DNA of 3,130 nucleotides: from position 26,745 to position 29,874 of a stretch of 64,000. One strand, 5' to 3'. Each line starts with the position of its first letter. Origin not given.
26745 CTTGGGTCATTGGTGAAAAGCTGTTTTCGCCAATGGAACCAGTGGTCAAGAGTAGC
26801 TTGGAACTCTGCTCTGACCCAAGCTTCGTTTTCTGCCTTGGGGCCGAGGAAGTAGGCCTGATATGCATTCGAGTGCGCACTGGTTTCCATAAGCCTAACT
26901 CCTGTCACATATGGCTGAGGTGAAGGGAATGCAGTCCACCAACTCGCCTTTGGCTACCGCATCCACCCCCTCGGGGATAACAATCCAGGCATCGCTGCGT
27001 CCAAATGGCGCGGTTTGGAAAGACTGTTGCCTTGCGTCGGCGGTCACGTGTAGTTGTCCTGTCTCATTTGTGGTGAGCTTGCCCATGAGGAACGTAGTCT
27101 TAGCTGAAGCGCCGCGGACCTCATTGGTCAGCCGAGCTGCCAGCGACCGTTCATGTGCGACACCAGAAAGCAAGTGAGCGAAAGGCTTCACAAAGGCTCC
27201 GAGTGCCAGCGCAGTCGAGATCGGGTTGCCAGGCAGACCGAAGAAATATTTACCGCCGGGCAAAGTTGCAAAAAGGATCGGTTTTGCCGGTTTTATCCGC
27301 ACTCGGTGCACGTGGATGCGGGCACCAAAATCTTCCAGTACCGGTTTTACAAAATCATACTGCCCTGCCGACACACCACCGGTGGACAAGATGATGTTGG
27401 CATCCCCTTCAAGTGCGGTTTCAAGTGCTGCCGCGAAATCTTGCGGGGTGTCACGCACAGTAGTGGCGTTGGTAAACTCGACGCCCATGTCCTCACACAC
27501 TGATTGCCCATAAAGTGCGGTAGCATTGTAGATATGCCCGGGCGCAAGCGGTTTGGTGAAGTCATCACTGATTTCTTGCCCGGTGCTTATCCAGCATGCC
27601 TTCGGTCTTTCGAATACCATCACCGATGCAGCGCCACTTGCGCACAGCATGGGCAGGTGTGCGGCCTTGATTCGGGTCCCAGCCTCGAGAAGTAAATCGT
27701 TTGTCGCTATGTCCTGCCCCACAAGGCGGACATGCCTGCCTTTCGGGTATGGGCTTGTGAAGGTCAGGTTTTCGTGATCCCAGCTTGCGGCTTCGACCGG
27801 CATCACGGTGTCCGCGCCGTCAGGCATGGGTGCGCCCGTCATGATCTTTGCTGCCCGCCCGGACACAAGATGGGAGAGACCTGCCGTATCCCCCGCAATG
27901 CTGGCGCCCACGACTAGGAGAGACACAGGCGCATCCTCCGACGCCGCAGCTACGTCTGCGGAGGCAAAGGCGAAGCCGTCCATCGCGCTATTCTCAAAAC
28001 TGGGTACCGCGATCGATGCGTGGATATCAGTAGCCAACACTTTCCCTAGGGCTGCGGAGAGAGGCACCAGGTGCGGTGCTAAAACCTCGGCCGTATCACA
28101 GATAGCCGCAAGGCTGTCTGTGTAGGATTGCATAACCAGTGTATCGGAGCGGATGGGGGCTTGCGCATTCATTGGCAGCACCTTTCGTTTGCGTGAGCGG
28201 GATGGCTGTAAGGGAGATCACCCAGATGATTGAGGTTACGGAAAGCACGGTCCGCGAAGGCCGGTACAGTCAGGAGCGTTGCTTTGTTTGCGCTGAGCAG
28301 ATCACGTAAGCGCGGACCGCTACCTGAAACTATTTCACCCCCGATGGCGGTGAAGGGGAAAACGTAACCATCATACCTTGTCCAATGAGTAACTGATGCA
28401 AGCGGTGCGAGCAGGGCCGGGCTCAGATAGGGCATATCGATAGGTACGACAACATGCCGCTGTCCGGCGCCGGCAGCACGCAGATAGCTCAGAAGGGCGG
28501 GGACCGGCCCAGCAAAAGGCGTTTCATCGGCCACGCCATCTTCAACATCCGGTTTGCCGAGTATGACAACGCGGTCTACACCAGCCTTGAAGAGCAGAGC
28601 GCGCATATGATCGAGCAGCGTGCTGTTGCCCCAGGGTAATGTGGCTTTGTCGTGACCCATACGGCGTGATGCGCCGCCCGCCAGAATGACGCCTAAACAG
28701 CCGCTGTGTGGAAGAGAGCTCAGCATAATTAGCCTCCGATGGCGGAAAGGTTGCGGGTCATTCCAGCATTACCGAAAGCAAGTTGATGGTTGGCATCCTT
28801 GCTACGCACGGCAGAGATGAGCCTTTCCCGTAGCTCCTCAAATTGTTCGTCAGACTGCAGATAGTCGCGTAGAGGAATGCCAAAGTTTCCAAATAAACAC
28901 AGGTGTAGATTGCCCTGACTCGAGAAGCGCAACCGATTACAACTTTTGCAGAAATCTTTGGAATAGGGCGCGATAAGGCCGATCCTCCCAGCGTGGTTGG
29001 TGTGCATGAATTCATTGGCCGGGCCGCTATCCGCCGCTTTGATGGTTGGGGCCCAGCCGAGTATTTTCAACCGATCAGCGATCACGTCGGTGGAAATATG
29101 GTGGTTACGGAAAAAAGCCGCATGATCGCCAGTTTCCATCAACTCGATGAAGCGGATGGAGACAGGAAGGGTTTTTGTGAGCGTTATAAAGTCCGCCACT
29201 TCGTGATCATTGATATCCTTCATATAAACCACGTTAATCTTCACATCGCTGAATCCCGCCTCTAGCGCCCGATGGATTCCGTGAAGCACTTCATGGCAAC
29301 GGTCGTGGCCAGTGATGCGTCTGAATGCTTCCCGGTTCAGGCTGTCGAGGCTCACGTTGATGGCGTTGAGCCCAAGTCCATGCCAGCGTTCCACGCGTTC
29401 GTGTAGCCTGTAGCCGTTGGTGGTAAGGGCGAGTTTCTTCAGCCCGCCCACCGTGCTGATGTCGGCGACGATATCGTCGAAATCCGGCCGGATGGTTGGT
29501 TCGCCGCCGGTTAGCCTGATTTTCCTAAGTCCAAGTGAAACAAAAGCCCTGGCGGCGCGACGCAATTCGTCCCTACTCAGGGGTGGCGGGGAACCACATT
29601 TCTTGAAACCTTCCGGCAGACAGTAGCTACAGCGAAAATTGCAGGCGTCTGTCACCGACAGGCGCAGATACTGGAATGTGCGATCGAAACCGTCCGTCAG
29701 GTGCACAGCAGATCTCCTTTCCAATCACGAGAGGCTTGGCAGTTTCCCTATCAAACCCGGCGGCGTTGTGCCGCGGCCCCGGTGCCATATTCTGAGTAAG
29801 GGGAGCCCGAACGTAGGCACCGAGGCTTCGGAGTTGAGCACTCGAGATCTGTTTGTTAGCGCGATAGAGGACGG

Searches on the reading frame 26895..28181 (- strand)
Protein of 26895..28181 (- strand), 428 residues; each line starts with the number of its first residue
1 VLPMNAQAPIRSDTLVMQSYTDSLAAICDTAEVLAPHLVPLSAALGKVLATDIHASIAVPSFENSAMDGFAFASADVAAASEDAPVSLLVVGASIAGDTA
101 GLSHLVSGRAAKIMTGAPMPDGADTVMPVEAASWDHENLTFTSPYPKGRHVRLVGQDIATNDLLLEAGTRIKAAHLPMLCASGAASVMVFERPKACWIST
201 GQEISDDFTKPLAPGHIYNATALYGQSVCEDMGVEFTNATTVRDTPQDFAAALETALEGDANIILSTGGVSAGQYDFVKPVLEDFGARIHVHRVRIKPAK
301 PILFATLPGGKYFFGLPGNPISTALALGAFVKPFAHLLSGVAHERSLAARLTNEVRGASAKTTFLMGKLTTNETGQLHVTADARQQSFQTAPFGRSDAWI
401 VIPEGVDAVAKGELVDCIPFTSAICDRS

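Call 14: search_protein_families(library=pfam, proteins=[window:26895-28181:-], max_evalue=0.00001)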
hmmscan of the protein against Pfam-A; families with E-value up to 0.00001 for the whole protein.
window:26895-28181:- (428 aa): 3 families
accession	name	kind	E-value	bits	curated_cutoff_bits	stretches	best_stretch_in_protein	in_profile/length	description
PF03453.22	MoeA_N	-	4.4e-40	137.4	30.8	1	19-183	2-160/160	MoeA N-terminal region (domain I and II)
PF00994.29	MoCF_biosynth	-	1e-23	84.1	26.6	1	197-334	2-141/144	Probable molybdopterin binding domain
PF03454.20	MoeA_C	-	2.3e-09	37.8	22.1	1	349-420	2-72/72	MoeA C-terminal region (domain IV)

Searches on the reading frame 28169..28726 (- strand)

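Call 14: search_protein_families(library=pfam, proteins=[window:28169-28726:-], max_evalue=0.00001)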
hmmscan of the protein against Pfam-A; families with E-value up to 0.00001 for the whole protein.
window:28169-28726:- (185 aa): 1 family
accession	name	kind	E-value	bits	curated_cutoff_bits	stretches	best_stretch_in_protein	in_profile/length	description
PF12804.13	NTP_transf_3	-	2.2e-23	83.6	27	1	12-133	1-131/160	MobA-like NTP transferase domain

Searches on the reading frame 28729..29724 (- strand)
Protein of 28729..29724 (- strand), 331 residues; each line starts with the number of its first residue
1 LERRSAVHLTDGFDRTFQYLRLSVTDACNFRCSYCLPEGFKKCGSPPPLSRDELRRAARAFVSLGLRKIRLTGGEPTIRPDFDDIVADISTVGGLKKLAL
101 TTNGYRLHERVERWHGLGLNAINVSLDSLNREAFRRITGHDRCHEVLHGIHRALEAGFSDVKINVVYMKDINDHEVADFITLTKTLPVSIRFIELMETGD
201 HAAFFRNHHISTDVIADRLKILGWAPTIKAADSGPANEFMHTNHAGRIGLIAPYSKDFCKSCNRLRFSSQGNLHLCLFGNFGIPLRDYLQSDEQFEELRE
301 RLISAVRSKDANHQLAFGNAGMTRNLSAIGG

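Call 14: search_protein_families(library=pfam, proteins=[window:28729-29724:-], max_evalue=0.00001)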
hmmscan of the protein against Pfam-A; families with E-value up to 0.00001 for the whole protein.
window:28729-29724:- (331 aa): 2 families
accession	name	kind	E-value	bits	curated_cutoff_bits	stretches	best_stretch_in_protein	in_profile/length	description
PF06463.18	Mob_synth_C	-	1.1e-33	116.3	37.4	1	189-314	2-127/128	Molybdenum Cofactor Synthesis C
PF04055.27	Radical_SAM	-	2.9e-33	115.8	29.5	1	23-181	2-164/166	Radical SAM superfamily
